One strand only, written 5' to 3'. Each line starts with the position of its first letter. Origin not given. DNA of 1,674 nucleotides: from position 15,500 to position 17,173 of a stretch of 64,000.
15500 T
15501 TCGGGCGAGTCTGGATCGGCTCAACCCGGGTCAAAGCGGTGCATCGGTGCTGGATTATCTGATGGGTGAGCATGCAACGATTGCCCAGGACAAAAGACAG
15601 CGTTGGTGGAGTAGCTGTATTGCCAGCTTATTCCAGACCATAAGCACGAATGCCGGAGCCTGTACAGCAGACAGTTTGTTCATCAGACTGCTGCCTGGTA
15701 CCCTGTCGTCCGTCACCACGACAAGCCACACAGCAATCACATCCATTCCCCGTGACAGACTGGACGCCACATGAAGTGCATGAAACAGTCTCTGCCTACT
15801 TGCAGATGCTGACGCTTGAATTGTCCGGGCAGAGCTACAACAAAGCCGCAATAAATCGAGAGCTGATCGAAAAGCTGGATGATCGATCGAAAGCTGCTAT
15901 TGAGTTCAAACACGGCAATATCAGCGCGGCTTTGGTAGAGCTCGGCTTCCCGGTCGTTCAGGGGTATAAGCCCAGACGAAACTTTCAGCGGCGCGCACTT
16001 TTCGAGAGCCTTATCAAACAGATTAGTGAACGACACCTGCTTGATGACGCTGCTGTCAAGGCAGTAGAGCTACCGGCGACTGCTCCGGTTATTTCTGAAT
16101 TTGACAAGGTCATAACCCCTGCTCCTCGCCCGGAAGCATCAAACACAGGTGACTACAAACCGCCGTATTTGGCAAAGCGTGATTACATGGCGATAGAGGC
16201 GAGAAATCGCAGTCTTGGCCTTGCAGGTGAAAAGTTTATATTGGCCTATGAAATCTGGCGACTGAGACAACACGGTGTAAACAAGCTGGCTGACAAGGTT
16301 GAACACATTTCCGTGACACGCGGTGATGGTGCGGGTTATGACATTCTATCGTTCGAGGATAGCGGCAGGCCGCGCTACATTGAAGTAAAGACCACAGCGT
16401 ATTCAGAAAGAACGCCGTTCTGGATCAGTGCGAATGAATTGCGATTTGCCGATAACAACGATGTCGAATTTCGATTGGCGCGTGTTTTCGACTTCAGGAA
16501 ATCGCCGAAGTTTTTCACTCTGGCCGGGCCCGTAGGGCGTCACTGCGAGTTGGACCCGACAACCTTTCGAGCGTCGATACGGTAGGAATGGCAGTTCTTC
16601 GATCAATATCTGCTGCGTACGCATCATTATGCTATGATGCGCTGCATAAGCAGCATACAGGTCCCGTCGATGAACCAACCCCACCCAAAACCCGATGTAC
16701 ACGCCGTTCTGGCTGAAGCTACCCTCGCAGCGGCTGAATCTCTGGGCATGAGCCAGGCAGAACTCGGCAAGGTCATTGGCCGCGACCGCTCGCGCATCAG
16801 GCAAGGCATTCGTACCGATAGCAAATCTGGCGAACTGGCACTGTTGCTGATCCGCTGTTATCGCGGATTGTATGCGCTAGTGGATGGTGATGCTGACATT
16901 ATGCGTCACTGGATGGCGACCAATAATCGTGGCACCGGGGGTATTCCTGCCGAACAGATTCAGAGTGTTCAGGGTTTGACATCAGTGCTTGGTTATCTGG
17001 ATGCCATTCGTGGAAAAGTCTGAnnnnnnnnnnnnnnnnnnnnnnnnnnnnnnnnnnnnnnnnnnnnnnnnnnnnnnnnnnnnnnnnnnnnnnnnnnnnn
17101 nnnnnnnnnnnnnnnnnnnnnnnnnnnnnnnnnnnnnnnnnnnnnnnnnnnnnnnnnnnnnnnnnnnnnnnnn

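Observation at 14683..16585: NTase plus coupled small Rx4H protein, a helicase gene ghost and a DUF3883 protein downstream of the nuclease-helicase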

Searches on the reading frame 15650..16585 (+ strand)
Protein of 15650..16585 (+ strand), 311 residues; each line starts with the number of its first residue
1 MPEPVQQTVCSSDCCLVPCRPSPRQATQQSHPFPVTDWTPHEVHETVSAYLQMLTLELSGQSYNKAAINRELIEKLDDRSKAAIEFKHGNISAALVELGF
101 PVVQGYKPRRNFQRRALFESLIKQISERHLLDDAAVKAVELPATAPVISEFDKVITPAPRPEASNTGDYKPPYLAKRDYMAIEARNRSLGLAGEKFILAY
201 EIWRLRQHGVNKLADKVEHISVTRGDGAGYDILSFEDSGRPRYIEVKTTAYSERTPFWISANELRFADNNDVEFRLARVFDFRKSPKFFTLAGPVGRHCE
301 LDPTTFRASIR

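Call 4: search_protein_families(library=pfam, proteins=[window:15650-16585:+], max_evalue=0.1)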
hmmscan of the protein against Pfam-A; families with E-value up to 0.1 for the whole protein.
window:15650-16585:+ (311 aa): 1 family
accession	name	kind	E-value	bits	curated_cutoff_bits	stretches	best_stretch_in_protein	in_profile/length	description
PF13020.12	NOV_C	-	4e-22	78.5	22.1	1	193-290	1-90/91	Protein NO VEIN, C-terminal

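Call 5: search_protein_families(library=ncbifam, proteins=[window:15650-16585:+], max_evalue=0.1)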
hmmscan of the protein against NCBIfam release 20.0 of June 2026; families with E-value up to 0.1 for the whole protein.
window:15650-16585:+ (311 aa): 0 families

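Call 6: search_protein_families(library=padloc, proteins=[window:15650-16585:+], max_evalue=0.1)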
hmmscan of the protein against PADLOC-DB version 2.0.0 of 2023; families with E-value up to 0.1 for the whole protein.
window:15650-16585:+ (311 aa): 9 families
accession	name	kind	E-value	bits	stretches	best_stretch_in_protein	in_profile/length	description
PDLC05008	PDC-S36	-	2.5e-101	337.1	1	36-310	5-279/280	-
PDLC04021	PD-T4-1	-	4.4e-17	60.1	1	176-271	237-333/383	-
PDLC03964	TmtA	-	2.2e-14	50.5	1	144-288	1374-1510/1538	-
PDLC04022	PD-T4-1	-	1.9e-10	38.4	1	182-268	76-163/216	-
PDLC03966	TmtA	-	1.1e-08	31.4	1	161-298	1494-1632/1655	-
PDLC03965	TmtA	-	3.9e-08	29.7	1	133-283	1193-1324/1370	-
PDLC03972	TmtA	-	1.5e-06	24.6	1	189-287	1185-1277/1302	-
PDLC03970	TmtA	-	0.0042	13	1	230-283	1463-1519/1552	-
PDLC03969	TmtA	-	0.027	10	1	228-250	1417-1440/1563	-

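Call 40: find_related_loci(query=window:15752-16582:+, collection=genome_contigs, flank=8000)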
Query window:15752-16582:+ (277 aa) in genome_contigs; peptide patterns used: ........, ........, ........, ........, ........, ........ (x = any residue, [..] = any of these).
132 stretches matched a pattern; 33 encode a relative of the query (tblastn E <= 1e-3); 33 distinct loci.
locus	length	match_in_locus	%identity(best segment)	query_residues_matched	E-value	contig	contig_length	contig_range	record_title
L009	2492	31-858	57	3-276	2e-105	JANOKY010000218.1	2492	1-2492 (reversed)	MAG: Burkholderiales bacterium isolate VAR_45_metabat_385 VAR_45_k141_4782048, whole genome shotgun sequence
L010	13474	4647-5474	55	3-276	1e-94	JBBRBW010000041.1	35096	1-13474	MAG: Burkholderiales bacterium isolate Co_metawrap_2365 Cmw_2365_k141_12333667_length_35096_cov_12.7221, whole genome sh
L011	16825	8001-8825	51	3-276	2e-89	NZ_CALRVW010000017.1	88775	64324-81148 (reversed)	MAG: Polaromonas sp. YR568 isolate JJ-MEM5D2-223-4-m1-bin343 JJ-MEM5D2-223-C90, whole genome shotgun sequence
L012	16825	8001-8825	50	3-276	1e-88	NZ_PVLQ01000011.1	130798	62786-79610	Malikia granosa strain P1 contig_11, whole genome shotgun sequence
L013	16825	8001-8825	50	3-276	2e-88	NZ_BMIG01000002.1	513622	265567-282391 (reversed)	Polaromonas eurypsychrophila strain CGMCC 1.15322 sequence02, whole genome shotgun sequence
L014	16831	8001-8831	51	1-276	2e-88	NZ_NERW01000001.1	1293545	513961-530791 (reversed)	Limnohabitans sp. T6-20 LimC-T6-20-C1, whole genome shotgun sequence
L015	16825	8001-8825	49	3-276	9e-88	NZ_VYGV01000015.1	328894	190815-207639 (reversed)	Hydrogenophaga aromaticivorans strain D2P1 NODE_6_length_328894_cov_23.110011, whole genome shotgun sequence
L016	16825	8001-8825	51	3-276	8e-88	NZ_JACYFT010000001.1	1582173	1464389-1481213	Limnohabitans radicicola strain JUR4 contig1, whole genome shotgun sequence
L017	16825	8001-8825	51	3-276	8e-87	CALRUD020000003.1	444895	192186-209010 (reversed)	MAG: Rhizobium sp. Q54 isolate JJ-LUK12B-28-13-m2-bin87 genome assembly, contig: VK-K11-10-C5, whole genome shotgun sequ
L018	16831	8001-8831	49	1-276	1e-86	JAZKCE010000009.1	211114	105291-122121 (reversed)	MAG: Pseudomonadota bacterium isolate ADI_H3L2_122-bin018_1 ADIH3L2_B018_1_000000000009, whole genome shotgun sequence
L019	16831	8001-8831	49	1-276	6e-86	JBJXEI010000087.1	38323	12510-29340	MAG: Polaromonas sp. isolate P.bin.173 k127_1113339, whole genome shotgun sequence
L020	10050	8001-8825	48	3-276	7e-86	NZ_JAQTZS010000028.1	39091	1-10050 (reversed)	MAG: Malikia sp. isolate STC_66 NODE_2040_length_39091_cov_66.483113_Sandtown_C, whole genome shotgun sequence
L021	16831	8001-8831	50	1-276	7e-86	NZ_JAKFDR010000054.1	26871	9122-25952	MAG: Polaromonas sp. isolate LC052 contig-124_1273, whole genome shotgun sequence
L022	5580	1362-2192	49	1-276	4e-85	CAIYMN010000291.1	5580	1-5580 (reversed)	MAG: uncultured beta proteobacterium isolate Kiruna_bin-02959 genome assembly, contig: bin-02959:291/400, whole genome s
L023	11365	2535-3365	48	1-276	8e-85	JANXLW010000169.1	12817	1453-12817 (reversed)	MAG: Betaproteobacteria bacterium isolate 336R_concoct_308_sub 336R_k141_1609578, whole genome shotgun sequence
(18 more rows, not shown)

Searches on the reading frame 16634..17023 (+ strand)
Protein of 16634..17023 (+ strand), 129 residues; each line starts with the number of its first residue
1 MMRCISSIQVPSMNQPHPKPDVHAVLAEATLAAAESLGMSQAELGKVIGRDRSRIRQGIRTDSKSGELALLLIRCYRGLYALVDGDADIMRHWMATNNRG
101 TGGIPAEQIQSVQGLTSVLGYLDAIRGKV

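Call 4: search_protein_families(library=pfam, proteins=[window:16634-17023:+], max_evalue=0.1)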
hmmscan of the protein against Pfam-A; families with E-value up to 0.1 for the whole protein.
window:16634-17023:+ (129 aa): 2 families
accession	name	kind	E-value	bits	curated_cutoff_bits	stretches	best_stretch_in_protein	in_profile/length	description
PF09722.15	Xre_MbcA_ParS_C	-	2.5e-12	47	24.5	1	79-127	2-50/51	Antitoxin Xre/MbcA/ParS C-terminal toxin-binding domain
PF20432.4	Xre-like-HTH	-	1.1e-07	32.5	25.8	1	20-74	5-63/63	Antitoxin Xre-like helix-turn-helix domain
